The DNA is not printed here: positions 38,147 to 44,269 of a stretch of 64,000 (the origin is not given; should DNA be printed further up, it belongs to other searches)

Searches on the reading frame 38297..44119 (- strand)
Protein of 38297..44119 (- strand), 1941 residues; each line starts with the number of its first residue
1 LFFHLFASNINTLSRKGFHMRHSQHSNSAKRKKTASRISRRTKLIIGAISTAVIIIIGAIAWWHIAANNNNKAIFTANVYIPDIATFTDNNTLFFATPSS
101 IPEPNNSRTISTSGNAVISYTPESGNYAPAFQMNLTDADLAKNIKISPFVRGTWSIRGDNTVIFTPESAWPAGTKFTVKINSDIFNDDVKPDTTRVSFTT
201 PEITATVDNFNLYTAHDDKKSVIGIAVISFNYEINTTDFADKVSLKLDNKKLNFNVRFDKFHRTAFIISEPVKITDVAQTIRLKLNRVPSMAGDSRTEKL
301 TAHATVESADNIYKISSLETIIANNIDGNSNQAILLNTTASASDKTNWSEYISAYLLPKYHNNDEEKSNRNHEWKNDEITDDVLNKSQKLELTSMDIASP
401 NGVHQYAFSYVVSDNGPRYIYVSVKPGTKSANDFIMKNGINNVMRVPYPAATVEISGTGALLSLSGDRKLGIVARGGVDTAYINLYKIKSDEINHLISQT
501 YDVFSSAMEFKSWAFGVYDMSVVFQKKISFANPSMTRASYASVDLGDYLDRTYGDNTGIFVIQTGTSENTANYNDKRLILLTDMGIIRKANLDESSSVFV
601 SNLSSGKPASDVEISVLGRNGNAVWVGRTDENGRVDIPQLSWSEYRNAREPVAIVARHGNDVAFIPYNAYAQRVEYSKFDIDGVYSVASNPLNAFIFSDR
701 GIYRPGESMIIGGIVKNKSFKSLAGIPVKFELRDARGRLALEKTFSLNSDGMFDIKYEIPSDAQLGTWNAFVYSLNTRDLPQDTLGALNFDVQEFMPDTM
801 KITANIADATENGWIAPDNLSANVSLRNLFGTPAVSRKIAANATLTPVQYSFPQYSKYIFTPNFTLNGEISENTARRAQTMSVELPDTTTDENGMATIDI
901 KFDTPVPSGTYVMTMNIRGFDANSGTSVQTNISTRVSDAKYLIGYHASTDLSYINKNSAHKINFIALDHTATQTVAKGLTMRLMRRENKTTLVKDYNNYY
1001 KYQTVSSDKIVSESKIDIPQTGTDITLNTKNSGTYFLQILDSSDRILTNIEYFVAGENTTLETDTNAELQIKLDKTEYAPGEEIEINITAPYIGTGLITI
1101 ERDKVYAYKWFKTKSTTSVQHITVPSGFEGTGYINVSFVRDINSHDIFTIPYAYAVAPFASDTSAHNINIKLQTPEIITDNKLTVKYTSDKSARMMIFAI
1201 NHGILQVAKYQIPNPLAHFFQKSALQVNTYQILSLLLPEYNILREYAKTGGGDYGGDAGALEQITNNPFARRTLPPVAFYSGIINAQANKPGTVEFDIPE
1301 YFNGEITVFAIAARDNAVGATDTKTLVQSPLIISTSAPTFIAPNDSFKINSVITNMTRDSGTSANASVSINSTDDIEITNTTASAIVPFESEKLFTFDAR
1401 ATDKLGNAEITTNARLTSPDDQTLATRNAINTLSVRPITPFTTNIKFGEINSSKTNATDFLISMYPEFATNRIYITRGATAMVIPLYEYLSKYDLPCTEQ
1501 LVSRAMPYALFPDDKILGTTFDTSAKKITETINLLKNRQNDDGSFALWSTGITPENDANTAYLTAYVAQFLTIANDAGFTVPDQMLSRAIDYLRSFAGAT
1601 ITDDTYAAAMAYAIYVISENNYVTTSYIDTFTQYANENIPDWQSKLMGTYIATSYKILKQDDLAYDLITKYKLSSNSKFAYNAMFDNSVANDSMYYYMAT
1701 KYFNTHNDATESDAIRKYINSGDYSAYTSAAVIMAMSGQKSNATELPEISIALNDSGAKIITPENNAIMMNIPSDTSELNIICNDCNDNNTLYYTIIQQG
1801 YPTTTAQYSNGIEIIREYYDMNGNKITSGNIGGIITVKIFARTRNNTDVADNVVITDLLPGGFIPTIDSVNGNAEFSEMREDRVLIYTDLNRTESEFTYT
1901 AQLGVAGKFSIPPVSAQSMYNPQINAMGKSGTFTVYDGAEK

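Call 42: search_protein_families(library=pfam, proteins=[window:38297-44119:-], max_evalue=0.001)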
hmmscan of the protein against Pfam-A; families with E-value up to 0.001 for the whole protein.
window:38297-44119:- (1941 aa): 7 families
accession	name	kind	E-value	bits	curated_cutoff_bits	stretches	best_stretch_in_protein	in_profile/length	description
PF11974.14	bMG3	-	2.6e-20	72.7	34.9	1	581-683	1-100/103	Bacterial alpha-2-macroglobulin MG3 domain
PF01835.25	MG2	-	3.9e-18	66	32.8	1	694-772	2-80/96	MG2 domain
PF17973.7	bMG10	-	2.3e-12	47.7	26.2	1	1811-1923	1-131/131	Bacterial Alpha-2-macroglobulin MG10 domain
PF07703.20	A2M_BRD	-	1.2e-10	42.3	22.7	1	1069-1206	1-139/140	Alpha-2-macroglobulin bait region domain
PF00207.28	A2M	-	7e-08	32.6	21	1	1279-1359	3-84/92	Alpha-2-macroglobulin family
PF17962.7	bMG6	-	4.8e-06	27.1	23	1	952-1051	9-107/112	Bacterial macroglobulin domain 6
PF17972.7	bMG5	-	1.1e-05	26.3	26.5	1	818-905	18-94/127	Bacterial Alpha-2-macroglobulin MG5 domain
